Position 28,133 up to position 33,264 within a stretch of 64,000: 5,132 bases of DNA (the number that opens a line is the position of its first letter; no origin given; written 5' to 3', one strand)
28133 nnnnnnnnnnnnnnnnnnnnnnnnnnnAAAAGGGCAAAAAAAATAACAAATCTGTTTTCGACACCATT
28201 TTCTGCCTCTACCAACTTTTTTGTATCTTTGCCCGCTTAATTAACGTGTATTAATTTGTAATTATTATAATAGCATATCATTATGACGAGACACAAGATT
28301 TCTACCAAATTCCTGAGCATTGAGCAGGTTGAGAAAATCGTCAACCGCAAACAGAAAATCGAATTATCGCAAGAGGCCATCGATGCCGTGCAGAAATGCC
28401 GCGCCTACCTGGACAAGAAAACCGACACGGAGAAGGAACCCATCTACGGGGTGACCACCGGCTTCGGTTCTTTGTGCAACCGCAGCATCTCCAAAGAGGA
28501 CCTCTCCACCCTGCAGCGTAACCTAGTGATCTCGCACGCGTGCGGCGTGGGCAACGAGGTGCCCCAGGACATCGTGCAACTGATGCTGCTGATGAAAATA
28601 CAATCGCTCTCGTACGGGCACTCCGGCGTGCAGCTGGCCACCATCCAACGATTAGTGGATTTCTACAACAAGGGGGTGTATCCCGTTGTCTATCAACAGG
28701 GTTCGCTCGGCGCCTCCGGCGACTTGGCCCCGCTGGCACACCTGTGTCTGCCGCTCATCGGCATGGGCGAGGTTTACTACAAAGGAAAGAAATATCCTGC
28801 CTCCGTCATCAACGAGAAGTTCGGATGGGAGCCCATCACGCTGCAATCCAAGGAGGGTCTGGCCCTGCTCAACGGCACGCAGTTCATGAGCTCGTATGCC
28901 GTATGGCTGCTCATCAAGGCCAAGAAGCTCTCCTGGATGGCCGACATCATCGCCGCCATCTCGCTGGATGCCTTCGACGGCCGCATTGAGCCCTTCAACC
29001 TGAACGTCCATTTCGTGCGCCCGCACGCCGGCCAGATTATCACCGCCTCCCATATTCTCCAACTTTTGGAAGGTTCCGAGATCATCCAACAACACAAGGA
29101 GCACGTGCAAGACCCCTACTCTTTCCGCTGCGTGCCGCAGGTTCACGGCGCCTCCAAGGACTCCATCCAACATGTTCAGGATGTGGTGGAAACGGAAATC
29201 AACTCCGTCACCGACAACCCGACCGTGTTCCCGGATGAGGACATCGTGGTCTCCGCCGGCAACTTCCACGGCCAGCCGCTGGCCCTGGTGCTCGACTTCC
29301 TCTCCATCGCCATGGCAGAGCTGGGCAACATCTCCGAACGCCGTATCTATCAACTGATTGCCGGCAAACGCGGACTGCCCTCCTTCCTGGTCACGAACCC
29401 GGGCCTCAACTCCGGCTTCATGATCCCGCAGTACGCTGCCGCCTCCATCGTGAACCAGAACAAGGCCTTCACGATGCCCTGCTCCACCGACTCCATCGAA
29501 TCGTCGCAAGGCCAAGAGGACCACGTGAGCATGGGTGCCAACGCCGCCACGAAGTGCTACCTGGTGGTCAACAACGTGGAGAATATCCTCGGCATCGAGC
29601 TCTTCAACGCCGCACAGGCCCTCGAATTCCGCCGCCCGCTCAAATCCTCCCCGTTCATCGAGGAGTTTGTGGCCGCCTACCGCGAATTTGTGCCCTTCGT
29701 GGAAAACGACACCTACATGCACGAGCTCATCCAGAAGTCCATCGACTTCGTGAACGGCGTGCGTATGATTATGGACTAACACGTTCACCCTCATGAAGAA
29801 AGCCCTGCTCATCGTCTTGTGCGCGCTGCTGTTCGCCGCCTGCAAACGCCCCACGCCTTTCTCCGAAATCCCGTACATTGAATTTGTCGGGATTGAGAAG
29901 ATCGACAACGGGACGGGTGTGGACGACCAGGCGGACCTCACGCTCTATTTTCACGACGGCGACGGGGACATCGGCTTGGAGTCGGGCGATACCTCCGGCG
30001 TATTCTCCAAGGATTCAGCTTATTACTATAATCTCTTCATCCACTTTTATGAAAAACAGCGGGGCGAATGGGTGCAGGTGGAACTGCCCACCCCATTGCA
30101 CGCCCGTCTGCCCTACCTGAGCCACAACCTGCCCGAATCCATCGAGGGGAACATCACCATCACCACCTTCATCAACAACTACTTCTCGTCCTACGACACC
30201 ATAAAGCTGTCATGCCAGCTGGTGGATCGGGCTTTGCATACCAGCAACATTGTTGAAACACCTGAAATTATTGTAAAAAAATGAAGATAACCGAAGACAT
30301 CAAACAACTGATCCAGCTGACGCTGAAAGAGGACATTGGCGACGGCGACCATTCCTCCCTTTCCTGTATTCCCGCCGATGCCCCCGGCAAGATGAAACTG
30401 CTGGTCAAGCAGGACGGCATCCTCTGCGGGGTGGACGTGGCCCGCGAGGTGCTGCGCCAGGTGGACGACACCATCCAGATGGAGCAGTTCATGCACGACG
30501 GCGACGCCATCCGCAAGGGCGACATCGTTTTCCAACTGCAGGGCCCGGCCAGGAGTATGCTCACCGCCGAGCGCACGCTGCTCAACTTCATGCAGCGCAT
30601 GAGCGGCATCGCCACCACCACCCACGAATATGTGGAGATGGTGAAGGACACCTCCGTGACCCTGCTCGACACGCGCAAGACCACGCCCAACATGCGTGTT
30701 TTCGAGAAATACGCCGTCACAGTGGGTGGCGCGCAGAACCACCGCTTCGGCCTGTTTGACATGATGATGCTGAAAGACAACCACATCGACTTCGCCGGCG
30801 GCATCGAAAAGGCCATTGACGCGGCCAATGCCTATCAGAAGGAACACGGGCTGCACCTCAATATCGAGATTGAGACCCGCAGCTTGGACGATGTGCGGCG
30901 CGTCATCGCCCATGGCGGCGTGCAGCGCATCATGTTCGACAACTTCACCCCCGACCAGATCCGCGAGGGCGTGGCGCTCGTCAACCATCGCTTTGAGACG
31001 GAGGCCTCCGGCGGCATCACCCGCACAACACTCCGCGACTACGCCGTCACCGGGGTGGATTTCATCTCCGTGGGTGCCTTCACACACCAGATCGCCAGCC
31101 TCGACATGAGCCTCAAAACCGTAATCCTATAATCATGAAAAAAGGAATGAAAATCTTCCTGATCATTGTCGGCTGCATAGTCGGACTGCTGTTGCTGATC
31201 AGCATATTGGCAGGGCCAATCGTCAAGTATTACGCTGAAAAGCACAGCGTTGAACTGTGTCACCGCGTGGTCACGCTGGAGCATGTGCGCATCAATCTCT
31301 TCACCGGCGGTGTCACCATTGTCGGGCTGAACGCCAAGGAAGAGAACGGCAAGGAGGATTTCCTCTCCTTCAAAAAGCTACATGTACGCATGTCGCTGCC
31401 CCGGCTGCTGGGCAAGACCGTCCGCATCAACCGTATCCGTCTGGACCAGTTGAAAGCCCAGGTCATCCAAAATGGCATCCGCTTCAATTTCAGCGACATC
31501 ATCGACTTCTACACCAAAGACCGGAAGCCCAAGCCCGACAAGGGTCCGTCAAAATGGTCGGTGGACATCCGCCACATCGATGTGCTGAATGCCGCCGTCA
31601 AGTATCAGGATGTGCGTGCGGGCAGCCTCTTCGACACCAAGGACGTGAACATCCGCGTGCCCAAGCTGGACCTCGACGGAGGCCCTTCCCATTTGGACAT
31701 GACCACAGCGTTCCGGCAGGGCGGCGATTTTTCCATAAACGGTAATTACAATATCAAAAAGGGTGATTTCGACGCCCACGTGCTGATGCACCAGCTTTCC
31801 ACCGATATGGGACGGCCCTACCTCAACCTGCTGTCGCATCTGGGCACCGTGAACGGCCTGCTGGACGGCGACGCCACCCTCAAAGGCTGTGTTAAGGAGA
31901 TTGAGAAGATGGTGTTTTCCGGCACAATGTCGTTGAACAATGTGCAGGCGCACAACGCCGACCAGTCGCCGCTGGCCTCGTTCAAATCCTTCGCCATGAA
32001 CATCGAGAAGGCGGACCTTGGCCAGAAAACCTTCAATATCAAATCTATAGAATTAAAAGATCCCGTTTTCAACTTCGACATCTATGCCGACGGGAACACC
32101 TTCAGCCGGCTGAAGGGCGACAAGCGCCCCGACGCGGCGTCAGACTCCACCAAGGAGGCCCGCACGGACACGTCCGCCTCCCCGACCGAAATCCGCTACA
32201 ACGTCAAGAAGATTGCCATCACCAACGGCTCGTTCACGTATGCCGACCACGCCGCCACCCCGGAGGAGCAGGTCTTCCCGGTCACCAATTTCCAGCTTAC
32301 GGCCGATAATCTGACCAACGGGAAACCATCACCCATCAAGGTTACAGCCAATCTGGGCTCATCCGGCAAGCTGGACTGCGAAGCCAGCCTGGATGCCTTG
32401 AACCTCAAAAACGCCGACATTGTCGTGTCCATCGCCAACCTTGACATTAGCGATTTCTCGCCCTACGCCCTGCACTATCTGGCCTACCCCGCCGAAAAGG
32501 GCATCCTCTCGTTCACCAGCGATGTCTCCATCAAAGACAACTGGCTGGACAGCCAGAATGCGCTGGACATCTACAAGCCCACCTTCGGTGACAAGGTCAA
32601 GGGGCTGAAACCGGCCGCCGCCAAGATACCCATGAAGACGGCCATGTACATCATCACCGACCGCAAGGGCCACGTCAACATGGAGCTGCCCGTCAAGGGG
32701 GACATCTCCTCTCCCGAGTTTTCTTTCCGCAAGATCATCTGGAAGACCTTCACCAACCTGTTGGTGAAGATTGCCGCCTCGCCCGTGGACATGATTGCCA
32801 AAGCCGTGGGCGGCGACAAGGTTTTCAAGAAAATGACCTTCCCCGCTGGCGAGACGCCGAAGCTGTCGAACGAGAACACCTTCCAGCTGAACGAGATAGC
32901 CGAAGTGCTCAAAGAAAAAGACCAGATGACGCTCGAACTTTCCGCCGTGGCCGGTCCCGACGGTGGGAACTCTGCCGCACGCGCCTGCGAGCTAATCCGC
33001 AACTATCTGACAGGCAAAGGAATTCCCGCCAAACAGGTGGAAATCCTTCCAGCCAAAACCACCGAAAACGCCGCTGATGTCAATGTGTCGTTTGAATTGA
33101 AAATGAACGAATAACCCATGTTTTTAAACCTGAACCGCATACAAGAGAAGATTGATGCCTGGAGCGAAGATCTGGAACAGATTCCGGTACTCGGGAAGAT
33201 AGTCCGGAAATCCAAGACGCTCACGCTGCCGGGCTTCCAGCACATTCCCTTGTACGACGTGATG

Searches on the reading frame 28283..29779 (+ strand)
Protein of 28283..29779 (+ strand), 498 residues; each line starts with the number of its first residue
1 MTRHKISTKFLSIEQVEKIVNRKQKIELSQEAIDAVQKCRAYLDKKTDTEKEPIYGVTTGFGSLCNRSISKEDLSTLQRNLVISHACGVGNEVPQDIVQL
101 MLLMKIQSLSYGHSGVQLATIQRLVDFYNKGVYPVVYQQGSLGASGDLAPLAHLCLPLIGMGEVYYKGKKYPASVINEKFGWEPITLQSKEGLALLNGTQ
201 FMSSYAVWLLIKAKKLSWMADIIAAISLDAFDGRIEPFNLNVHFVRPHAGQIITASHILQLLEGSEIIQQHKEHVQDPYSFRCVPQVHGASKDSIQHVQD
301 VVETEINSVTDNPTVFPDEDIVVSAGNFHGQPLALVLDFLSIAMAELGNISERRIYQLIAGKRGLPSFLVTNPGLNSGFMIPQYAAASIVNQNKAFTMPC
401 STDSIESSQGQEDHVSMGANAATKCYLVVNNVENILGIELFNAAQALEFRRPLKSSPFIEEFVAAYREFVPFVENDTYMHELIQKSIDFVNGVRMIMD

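Call 50: search_protein_families(library=pfam, proteins=[window:28283-29779:+], max_evalue=0.00001)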
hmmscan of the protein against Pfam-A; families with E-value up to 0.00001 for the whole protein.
window:28283-29779:+ (498 aa): 1 family
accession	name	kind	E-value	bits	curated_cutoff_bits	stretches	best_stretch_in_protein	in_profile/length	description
PF00221.24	Lyase_aromatic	-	3.4e-191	636.4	27.3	1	11-468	1-466/466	Aromatic amino acid lyase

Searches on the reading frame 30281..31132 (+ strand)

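Call 76: search_protein_families(library=pfam, proteins=[window:30281-31132:+], max_evalue=0.01)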
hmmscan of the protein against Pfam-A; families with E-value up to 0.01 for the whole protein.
window:30281-31132:+ (283 aa): 2 families
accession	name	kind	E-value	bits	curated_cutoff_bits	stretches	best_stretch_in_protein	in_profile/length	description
PF01729.25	QRPTase_C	-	1.5e-55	187.9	23.1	1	110-279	1-169/169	Quinolinate phosphoribosyl transferase, C-terminal domain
PF02749.22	QRPTase_N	-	1.8e-21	76.6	27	1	25-108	3-82/82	Quinolinate phosphoribosyl transferase, N-terminal domain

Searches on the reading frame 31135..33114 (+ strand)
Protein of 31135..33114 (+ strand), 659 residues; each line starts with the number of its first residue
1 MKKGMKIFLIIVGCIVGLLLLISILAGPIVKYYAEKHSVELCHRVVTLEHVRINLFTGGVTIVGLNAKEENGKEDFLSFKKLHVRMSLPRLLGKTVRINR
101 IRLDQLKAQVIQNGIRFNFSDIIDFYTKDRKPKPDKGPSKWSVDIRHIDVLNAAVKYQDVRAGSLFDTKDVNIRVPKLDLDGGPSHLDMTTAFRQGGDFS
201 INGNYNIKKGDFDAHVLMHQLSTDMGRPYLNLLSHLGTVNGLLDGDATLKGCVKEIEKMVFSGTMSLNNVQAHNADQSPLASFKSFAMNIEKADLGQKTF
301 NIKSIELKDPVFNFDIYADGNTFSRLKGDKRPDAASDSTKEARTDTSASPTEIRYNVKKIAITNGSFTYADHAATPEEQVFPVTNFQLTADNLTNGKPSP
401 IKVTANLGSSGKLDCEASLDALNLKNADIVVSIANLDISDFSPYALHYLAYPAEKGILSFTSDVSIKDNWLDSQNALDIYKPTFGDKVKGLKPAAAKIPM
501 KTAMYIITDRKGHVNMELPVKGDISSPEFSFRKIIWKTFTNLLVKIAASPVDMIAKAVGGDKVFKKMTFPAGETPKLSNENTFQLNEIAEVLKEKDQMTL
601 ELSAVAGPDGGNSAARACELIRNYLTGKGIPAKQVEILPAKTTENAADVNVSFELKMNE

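Call 50: search_protein_families(library=pfam, proteins=[window:31135-33114:+], max_evalue=0.00001)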
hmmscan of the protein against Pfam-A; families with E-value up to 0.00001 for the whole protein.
window:31135-33114:+ (659 aa): 2 families
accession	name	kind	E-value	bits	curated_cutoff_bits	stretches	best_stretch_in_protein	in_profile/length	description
PF05359.17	DUF748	-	1.8e-99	334.6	50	2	166-636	480-948/1037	Domain of Unknown Function (DUF748)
PF05170.20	AsmA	-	5.4e-16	59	29.8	1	1-179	1-193/607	AsmA family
